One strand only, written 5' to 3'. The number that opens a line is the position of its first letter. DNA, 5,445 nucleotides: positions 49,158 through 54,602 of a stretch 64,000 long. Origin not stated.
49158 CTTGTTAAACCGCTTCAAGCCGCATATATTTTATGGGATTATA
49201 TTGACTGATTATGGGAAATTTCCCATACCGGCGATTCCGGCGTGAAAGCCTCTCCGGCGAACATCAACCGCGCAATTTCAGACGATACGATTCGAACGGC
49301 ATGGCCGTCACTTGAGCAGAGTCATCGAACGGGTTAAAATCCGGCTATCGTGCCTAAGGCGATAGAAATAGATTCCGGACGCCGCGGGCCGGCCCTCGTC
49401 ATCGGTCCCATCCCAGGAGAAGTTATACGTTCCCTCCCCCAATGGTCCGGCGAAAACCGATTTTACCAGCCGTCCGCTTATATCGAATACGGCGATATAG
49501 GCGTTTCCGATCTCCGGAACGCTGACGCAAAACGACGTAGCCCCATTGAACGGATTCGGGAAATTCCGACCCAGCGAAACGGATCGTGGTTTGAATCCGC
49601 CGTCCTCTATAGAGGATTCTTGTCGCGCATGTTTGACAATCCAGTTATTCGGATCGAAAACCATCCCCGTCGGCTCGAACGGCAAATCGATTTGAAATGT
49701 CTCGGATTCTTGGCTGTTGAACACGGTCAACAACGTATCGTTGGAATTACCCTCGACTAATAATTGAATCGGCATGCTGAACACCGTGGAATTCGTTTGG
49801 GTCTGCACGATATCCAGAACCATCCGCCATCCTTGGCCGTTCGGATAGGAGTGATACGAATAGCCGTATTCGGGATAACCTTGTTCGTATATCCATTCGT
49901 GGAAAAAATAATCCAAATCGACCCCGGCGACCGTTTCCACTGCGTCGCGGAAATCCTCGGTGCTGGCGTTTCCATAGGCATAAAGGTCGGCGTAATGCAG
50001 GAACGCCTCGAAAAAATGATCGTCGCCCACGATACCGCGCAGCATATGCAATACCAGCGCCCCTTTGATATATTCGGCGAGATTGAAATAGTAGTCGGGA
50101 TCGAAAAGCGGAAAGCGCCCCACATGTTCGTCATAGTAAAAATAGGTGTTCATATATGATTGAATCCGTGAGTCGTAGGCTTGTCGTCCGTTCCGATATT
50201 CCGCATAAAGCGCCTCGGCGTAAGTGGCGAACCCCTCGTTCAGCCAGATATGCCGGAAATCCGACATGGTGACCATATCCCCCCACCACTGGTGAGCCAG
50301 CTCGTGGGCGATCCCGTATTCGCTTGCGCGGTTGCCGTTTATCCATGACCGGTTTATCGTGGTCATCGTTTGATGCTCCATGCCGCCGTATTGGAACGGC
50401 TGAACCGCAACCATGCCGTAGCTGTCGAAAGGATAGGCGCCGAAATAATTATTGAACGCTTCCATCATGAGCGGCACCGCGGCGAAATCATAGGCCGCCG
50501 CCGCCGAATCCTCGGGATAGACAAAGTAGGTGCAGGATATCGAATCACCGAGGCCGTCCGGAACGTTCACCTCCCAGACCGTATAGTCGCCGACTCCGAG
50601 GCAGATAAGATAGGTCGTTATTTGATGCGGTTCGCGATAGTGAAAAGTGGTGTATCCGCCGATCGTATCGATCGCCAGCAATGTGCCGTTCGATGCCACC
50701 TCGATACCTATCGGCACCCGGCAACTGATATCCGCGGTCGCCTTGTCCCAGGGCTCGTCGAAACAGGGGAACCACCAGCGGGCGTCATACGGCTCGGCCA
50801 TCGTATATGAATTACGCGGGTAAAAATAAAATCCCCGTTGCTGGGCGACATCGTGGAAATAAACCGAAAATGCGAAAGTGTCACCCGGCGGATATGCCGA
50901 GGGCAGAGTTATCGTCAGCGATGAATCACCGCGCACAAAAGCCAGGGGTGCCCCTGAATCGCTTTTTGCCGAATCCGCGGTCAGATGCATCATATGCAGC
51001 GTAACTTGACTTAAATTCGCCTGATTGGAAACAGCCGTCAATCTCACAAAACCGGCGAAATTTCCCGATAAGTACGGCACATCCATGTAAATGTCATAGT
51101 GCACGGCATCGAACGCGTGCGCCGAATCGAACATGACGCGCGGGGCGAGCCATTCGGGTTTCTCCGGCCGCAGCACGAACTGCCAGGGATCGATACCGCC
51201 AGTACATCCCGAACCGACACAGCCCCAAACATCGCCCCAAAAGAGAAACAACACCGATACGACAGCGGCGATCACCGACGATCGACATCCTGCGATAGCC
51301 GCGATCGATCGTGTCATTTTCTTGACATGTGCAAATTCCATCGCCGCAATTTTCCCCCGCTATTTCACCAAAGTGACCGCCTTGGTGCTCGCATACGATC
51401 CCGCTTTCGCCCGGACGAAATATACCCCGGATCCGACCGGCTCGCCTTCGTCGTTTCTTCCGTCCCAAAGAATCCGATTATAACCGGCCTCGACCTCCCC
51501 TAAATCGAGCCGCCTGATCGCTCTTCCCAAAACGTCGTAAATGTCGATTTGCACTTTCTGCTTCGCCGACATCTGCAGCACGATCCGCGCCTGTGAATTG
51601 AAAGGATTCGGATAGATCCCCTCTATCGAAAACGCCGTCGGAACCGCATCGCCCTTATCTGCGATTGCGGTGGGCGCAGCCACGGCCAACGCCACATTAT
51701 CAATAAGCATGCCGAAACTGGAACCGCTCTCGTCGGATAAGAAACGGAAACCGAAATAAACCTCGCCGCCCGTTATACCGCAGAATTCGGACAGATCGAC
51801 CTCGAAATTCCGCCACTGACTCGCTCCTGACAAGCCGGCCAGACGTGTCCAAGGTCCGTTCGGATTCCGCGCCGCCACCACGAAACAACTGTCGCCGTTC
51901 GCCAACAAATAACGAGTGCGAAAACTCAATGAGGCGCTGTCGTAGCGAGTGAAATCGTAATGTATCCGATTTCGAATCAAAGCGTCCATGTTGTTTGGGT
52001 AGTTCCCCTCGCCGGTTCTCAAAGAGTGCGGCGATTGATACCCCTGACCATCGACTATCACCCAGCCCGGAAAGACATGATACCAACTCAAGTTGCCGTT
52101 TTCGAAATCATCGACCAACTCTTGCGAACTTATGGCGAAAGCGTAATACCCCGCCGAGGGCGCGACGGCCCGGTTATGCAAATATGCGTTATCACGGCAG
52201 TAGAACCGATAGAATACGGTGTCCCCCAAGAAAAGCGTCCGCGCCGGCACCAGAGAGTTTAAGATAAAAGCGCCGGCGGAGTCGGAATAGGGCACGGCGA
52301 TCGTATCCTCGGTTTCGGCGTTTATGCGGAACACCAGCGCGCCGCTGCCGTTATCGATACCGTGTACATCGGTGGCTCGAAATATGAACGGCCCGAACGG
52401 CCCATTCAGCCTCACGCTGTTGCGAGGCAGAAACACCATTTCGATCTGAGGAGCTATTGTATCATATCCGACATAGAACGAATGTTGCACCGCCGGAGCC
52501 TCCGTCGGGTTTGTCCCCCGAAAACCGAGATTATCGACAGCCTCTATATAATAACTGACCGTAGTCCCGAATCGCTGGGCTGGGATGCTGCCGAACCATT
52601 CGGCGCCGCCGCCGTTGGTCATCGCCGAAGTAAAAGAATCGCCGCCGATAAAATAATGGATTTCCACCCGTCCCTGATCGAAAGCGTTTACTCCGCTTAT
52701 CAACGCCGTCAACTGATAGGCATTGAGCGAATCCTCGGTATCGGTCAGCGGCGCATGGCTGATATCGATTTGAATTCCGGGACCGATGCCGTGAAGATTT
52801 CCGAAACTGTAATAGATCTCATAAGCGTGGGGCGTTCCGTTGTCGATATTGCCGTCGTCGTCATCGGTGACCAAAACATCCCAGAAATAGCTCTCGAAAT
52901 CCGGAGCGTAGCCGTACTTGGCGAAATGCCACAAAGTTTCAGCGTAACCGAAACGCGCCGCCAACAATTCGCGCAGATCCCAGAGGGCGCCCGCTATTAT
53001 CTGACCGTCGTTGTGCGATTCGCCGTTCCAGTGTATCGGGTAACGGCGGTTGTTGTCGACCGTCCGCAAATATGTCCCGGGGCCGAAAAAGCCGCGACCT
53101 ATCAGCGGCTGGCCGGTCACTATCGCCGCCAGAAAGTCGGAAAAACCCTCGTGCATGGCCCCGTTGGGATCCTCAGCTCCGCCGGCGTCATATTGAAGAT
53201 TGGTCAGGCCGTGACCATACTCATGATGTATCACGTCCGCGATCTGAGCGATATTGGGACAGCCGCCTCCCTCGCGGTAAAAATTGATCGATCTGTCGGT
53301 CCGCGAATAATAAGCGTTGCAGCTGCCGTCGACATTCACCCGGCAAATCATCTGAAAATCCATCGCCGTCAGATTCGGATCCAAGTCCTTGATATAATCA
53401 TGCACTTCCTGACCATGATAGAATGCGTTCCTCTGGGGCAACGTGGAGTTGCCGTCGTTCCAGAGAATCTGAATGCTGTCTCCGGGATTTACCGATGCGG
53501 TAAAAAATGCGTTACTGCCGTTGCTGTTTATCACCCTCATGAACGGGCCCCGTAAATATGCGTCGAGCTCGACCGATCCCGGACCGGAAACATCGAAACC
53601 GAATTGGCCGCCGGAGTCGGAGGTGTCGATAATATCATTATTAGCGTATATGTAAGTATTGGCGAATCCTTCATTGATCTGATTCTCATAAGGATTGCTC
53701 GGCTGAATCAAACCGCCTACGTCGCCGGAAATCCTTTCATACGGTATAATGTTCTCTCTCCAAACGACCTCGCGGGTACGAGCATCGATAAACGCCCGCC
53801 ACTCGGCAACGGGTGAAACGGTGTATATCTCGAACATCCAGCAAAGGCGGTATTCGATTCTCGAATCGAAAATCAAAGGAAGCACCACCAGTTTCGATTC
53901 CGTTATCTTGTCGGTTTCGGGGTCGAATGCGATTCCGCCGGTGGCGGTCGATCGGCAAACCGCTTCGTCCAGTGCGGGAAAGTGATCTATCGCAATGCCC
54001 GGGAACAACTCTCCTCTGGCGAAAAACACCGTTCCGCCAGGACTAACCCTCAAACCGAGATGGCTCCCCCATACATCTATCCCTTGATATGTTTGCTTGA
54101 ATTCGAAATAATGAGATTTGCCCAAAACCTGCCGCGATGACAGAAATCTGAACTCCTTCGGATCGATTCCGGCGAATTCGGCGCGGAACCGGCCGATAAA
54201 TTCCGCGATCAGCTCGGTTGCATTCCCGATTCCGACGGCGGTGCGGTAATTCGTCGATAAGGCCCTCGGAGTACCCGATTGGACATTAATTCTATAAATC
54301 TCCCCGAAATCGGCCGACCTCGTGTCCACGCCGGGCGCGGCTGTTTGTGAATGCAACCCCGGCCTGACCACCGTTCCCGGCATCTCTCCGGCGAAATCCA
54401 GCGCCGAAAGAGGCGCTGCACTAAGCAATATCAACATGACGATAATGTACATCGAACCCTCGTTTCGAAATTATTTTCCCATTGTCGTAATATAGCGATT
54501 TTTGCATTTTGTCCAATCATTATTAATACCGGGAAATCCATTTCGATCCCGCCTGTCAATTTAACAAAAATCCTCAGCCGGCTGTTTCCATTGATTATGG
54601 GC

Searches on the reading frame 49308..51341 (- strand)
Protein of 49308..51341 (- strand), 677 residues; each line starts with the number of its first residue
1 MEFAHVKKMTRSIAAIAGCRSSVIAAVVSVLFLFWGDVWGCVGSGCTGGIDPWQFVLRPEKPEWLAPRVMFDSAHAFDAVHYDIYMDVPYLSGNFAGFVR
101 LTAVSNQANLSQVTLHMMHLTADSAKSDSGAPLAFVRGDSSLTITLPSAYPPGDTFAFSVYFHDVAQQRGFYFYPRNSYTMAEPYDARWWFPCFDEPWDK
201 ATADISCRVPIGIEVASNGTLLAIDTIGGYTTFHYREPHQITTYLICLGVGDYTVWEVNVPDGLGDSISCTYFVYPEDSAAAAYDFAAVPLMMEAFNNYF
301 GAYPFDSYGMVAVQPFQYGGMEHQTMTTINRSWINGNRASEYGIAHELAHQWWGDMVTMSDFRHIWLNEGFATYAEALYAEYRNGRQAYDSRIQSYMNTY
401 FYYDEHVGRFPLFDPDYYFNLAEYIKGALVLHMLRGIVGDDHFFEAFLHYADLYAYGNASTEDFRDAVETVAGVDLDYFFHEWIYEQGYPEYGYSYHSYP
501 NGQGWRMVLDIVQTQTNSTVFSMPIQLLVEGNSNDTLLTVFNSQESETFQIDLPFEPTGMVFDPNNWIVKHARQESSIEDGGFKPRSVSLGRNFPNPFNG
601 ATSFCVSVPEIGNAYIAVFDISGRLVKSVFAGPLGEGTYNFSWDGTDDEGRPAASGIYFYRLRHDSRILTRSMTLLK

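Call 18: search_protein_families(library=pfam, proteins=[window:49308-51341:-], max_evalue=0.00001)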
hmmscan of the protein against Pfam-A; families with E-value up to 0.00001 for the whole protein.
window:49308-51341:- (677 aa): 3 families
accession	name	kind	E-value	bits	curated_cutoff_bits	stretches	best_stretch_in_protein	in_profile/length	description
PF01433.26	Peptidase_M1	-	6.1e-37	127.8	27.7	1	289-483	6-218/218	Peptidase family M1 domain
PF17900.6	Peptidase_M1_N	-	1.1e-11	45.6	25.8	1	81-245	4-186/186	Peptidase M1 N-terminal domain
PF13860.13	FlgD_ig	-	7.1e-11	42.4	27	1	611-660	22-71/79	FlgD Ig-like domain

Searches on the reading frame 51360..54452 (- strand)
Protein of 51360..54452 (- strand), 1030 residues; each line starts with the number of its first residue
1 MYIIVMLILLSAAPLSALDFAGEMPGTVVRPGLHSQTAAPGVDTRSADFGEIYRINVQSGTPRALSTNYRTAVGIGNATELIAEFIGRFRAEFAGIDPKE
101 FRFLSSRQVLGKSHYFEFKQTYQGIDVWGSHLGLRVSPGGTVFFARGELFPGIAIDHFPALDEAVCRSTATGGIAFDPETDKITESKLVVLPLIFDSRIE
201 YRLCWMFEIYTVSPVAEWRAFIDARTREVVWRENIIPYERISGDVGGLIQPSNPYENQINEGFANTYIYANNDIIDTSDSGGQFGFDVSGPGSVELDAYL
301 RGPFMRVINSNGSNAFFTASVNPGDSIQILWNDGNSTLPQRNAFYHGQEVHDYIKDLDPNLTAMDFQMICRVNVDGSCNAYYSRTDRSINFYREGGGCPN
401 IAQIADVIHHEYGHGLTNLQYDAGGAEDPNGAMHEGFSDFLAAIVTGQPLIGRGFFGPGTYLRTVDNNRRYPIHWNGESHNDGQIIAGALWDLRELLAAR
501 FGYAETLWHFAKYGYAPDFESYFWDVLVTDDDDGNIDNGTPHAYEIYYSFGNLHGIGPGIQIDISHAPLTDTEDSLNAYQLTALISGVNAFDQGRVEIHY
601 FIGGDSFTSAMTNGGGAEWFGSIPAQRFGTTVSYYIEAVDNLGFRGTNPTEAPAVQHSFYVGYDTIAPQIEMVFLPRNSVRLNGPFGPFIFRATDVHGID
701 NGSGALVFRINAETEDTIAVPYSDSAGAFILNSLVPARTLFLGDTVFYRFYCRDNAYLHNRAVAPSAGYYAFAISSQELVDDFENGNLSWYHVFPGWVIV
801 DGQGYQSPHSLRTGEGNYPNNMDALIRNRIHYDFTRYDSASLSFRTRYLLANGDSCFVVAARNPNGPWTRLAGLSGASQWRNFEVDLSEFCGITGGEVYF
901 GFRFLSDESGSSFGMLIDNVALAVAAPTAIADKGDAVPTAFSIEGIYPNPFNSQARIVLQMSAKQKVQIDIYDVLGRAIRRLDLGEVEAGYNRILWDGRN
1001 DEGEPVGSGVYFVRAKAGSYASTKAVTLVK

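Call 18: search_protein_families(library=pfam, proteins=[window:51360-54452:-], max_evalue=0.00001)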
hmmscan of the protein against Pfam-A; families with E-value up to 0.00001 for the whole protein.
window:51360-54452:- (1030 aa): 2 families
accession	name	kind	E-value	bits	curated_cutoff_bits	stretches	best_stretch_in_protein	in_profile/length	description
PF13860.13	FlgD_ig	-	1.3e-11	44.7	27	1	961-1018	19-76/79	FlgD Ig-like domain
PF18962.6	Por_Secre_tail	-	3.7e-07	30.8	27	1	946-1024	1-71/75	Secretion system C-terminal sorting domain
